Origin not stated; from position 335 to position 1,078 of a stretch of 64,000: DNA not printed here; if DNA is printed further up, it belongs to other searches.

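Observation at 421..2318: hgcAB mercury-methylation pair under a translationally coupled, Cys-cluster MarR-type regulator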

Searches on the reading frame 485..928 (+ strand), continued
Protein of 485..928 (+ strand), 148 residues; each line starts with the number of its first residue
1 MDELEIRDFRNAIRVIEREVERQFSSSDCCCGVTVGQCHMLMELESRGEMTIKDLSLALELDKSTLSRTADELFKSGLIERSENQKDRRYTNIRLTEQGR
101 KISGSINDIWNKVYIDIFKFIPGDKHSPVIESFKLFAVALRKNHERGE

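Call 26: search_protein_families(library=pfam, proteins=[L014:6522-7346:+, L027:6520-7260:+, L027:7298-7783:+, L013:6431-6889:+, L054:6431-6868:+, L061:7099-7545:+, L070:2346-2741:+, L074:2898-3431:+, L074:3480-3971:+, L057:6447-6896:+], max_evalue=0.0001)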
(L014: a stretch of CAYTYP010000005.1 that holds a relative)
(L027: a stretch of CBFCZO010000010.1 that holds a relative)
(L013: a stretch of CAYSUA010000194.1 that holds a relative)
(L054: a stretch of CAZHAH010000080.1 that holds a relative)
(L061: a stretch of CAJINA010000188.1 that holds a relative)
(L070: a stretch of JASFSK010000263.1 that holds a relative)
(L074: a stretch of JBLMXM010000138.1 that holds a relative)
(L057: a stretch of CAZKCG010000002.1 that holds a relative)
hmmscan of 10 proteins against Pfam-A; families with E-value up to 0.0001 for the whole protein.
L014:6522-7346:+ (275 aa): 10 families
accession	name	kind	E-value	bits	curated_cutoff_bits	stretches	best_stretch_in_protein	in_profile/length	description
PF13847.12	Methyltransf_31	-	7.4e-38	129.9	27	1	77-222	2-144/145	Methyltransferase domain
PF08241.18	Methyltransf_11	-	4.9e-22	78.8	21.2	1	83-181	1-94/95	Methyltransferase domain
PF13649.12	Methyltransf_25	-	2.7e-21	76.5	27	1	82-178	1-97/97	Methyltransferase domain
PF01209.24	Ubie_methyltran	-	3.1e-18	66.4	20.1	1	78-184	47-153/233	ubiE/COQ5 methyltransferase family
PF08242.18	Methyltransf_12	-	7.2e-12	46.3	30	1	83-180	1-98/98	Methyltransferase domain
PF13489.12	Methyltransf_23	-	5.3e-09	36.4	27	1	73-224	17-159/164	Methyltransferase domain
PF01135.25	PCMT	-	2e-06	28.2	20.3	1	71-136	66-131/210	Protein-L-isoaspartate(D-aspartate) O-methyltransferase (PCMT)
PF06325.19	PrmA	-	2.3e-06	27.8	22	1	77-186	160-262/296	Ribosomal protein L11 methyltransferase (PrmA)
PF05148.21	Methyltransf_8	-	6.3e-06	26.7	27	1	136-185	111-159/219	Hypothetical methyltransferase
PF01170.24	UPF0020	-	1.2e-05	25.6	22.3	1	103-154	76-128/197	RMKL-like, methyltransferase domain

L027:6520-7260:+ (247 aa): 6 families
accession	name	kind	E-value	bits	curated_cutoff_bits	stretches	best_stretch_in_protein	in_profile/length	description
PF08241.18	Methyltransf_11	-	4e-23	82.3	21.2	1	65-158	2-95/95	Methyltransferase domain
PF13649.12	Methyltransf_25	-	1.9e-16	61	27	1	64-154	2-97/97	Methyltransferase domain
PF08242.18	Methyltransf_12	-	2e-14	54.5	30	1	65-156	2-98/98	Methyltransferase domain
PF13847.12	Methyltransf_31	-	5.8e-12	45.9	27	1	65-162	9-113/145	Methyltransferase domain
PF13489.12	Methyltransf_23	-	7.2e-11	42.5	27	1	65-195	28-160/164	Methyltransferase domain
PF01209.24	Ubie_methyltran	-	4.6e-10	39.7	20.1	1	27-170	12-163/233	ubiE/COQ5 methyltransferase family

L027:7298-7783:+ (162 aa): 1 family
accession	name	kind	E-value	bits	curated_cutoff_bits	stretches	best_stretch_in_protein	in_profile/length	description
PF09719.15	C_GCAxxG_C_C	-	4.2e-29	101.5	27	1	29-157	1-118/118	Putative redox-active protein (C_GCAxxG_C_C)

L013:6431-6889:+ (153 aa): 3 families
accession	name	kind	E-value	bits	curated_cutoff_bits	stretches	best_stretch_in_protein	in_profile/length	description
PF00583.31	Acetyltransf_1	-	6.6e-14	52.6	20.7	1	27-110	26-116/116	Acetyltransferase (GNAT) family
PF13508.13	Acetyltransf_7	-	4.8e-13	49.7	27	1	34-111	3-83/84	Acetyltransferase (GNAT) domain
PF13673.13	Acetyltransf_10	-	5.4e-11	43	23.6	1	31-116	28-113/128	Acetyltransferase (GNAT) domain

L054:6431-6868:+ (146 aa): 4 families
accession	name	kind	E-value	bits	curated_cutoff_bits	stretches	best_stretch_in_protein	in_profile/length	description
PF00583.31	Acetyltransf_1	-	1.7e-12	48.1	20.7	1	25-110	24-116/116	Acetyltransferase (GNAT) family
PF13508.13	Acetyltransf_7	-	6e-12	46.2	27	1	34-111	3-83/84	Acetyltransferase (GNAT) domain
PF13673.13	Acetyltransf_10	-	5.7e-10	39.7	23.6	1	34-117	31-114/128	Acetyltransferase (GNAT) domain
PF14542.12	Acetyltransf_CG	-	1.7e-05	25.3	30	1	57-91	24-58/80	GCN5-related N-acetyl-transferase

L061:7099-7545:+ (149 aa): 1 family
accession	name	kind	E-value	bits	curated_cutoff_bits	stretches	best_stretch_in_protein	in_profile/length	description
PF09719.15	C_GCAxxG_C_C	-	2.6e-25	89.2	27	1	17-141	2-117/118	Putative redox-active protein (C_GCAxxG_C_C)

L070:2346-2741:+ (132 aa): 1 family
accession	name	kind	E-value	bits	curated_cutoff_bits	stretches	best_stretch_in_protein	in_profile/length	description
PF09719.15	C_GCAxxG_C_C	-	2.1e-22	79.9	27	1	2-118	10-117/118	Putative redox-active protein (C_GCAxxG_C_C)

L074:2898-3431:+ (178 aa): 1 family
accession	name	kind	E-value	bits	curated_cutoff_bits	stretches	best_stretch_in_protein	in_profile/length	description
PF09719.15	C_GCAxxG_C_C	-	2.8e-27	95.6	27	1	40-166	1-118/118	Putative redox-active protein (C_GCAxxG_C_C)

L074:3480-3971:+ (164 aa): 2 families
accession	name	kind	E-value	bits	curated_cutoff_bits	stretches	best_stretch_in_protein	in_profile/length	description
PF00583.31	Acetyltransf_1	-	7.9e-09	36.2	20.7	1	49-128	30-115/116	Acetyltransferase (GNAT) family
PF13508.13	Acetyltransf_7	-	1.8e-07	31.8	27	1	55-129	5-82/84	Acetyltransferase (GNAT) domain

L057:6447-6896:+ (150 aa): 0 families

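Call 28: search_solved_structures(query=A1, max_evalue=0.001, show_alignments=3)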
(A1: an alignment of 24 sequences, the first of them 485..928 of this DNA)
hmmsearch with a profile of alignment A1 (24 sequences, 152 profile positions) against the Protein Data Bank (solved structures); distinct sequences matched with E-value up to 0.001: 121 (the best 60 are shown).
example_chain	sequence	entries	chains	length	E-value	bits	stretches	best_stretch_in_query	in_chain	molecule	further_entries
3s2w_A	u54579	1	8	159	4.8e-19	71.7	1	12-137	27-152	Transcriptional regulator, MarR family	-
1s3j_A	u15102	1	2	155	1.9e-18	69.7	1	6-147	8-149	YusO protein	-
2eth_A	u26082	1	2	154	5e-18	68.4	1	10-142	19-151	transcriptional regulator, putative, Mar family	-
4xrf_A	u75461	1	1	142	1.3e-17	67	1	5-137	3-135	Transcriptional regulator, MarR family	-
3e6m_A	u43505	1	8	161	1.4e-17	67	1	40-134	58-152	MarR family Transcriptional regulator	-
2rdp_A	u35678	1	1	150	1.2e-16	63.9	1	1-142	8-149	putative transcriptional regulator MarR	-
3nrv_A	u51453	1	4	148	3.1e-16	62.5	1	31-141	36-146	Putative transcriptional regulator (MarR/EmrR family)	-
2nyx_A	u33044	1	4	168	3.9e-16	62.2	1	32-139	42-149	Probable transcriptional regulatory protein, Rv1404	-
3bpx_A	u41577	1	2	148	6.7e-16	61.5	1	33-140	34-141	Transcriptional regulator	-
3bpv_A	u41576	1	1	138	7.4e-16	61.3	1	33-139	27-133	Transcriptional regulator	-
2a61_A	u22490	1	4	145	1.3e-15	60.5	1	8-145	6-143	transcriptional regulator Tm0710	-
3oop_A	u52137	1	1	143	1.8e-15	60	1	21-140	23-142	Lin2960 protein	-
3cjn_A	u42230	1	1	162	1.1e-14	57.5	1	14-140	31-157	Transcriptional regulator, MarR family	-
4l9t_A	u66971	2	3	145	2e-13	53.4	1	12-144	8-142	MepR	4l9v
7kym_A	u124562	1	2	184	3e-13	52.9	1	48-144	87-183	MarR family transcriptional regulator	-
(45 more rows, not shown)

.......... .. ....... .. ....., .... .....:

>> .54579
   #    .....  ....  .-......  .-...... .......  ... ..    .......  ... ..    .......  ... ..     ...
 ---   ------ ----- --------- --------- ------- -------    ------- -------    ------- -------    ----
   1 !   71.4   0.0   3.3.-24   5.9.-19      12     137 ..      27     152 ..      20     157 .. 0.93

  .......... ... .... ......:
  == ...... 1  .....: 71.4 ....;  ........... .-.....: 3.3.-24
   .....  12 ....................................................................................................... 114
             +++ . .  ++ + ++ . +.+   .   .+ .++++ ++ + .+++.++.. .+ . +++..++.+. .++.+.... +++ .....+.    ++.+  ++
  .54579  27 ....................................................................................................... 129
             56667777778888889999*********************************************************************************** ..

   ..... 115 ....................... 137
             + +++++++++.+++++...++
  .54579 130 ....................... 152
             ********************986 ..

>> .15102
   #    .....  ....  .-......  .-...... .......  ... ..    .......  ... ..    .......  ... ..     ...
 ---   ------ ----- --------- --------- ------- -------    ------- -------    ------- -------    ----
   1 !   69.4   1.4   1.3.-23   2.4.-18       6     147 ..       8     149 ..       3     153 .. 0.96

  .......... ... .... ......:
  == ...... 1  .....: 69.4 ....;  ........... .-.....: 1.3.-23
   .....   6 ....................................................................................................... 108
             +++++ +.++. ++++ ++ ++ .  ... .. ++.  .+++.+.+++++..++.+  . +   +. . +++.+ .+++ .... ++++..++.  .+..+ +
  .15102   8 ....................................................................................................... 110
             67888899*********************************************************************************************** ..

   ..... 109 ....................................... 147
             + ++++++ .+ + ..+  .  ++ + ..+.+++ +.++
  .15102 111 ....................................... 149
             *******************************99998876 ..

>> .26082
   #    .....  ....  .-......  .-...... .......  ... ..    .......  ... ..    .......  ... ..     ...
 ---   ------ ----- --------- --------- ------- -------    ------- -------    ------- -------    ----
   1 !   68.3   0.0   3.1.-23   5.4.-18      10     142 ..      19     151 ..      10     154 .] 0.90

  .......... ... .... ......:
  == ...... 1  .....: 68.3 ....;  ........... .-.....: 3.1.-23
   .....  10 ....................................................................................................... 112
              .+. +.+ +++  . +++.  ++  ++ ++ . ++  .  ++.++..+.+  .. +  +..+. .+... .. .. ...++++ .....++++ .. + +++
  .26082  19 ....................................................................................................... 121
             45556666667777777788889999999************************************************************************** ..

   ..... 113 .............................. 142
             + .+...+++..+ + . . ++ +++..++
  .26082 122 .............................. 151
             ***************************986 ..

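Call 33: predict_structure(alignment_id=A1)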
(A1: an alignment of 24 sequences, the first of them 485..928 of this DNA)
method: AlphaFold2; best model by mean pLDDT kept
length: 148 residues; sequences in the alignment: 24
mean_pLDDT: 90.9   pTM: 0.76
mean pLDDT of the five models: 90.9, 90.3, 89.7, 86.6, 85.2
residues with pLDDT >= 90: 110; 70-90: 31; 50-70: 7; < 50: 0
segments of 3 or more residues with pLDDT < 50: none
pLDDT, mean of each block of 10 residues (from residue 1): 89 90 70 86 96 94 94 97 91 97 92 93 97 93 84
secondary structure, 60 per line:
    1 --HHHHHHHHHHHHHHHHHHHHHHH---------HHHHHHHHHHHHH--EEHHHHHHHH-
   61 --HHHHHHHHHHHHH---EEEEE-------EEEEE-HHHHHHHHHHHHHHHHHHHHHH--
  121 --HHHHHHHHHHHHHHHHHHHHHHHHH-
elements in order: H3-25 H35-47 H52-59 H63-75 E79-83 E91-95 H97-118 H123-147

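Call 39: fold_search(model_id=the predicted structure, library=pdb)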
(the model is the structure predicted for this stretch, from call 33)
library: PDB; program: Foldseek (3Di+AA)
matches with E <= 10: 1739; with E <= 0.001: 290
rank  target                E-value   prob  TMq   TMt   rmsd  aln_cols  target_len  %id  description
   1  1s3j_B                5.4e-08  1.00  0.70  0.73   3.6       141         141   20  X-ray crystal structure of YusO protein from Bacillus subtilis (released 2004-04-13)
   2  5jls                  6.6e-08  1.00  0.62  0.67   4.0       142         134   23  Crystal Structure of Adhesin competence repressor (AdcR) from Streptococcus pyogenes (C-terminally His tagged) (released 2017-05-03)
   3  7dvr                  1.0e-07  1.00  0.57  0.57   5.4       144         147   22  Crystal structure of heme sensor protein PefR from Streptococcus agalactiae in complex with heme (released 2021-09-29)
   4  1s3j_A                1.1e-07  1.00  0.76  0.78   2.7       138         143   20  X-ray crystal structure of YusO protein from Bacillus subtilis (released 2004-04-13)
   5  7dvu                  1.9e-07  1.00  0.59  0.61   5.0       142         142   20  Crystal structure of heme sensor protein PefR in complex with heme and cyanide (released 2021-09-29)
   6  8zde_C                2.5e-07  1.00  0.62  0.66   4.1       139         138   23  Crystal structure of HsmR with DNA bound (released 2025-11-05)
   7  4zzl_B                2.9e-07  1.00  0.74  0.80   2.5       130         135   22  MexR R21W derepressor mutant causing multidrug resistance in P. aeruginosa by mexAB-oprM efflux pump expression (released 2016-07-27)
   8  3bj6_A                3.7e-07  1.00  0.71  0.69   4.1       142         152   26  Crystal structure of MarR family transcription regulator SP03579 (released 2007-12-18)
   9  3bj6_B                3.7e-07  1.00  0.71  0.69   4.1       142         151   26  Crystal structure of MarR family transcription regulator SP03579 (released 2007-12-18)
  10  2yr2_A                3.9e-07  1.00  0.61  0.63   5.0       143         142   20  Crystal Structure of the Hypothetical regulator from Sulfolobus tokodaii (released 2007-10-02)
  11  8zde_B                4.2e-07  1.00  0.62  0.63   4.1       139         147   23  Crystal structure of HsmR with DNA bound (released 2025-11-05)
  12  4ld5_E                4.5e-07  1.00  0.72  0.77   2.8       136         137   21  Crystal structure of MepR Q18P mutant from multidrug resistant S. aureus clinical isolate (released 2013-09-11)
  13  6pco_C                4.5e-07  1.00  0.67  0.74   3.3       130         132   17  Mechanism for regulation of DNA binding of Bordetella bronchiseptica BpsR by 6-hydroxynicotinic acid (released 2019-11-06)
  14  5fb2_A                4.5e-07  1.00  0.55  0.59   6.0       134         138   20  S. aureus MepR F27L Mutant bound to oligodeoxyribonucleotide (released 2016-12-14)
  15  4fht_A                5.1e-07  1.00  0.71  0.74   2.7       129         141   16  Crystal Structure of the PcaV transcriptional regulator from Streptomyces coelicolor in complex with its natural ligan (released 2013-04-24)
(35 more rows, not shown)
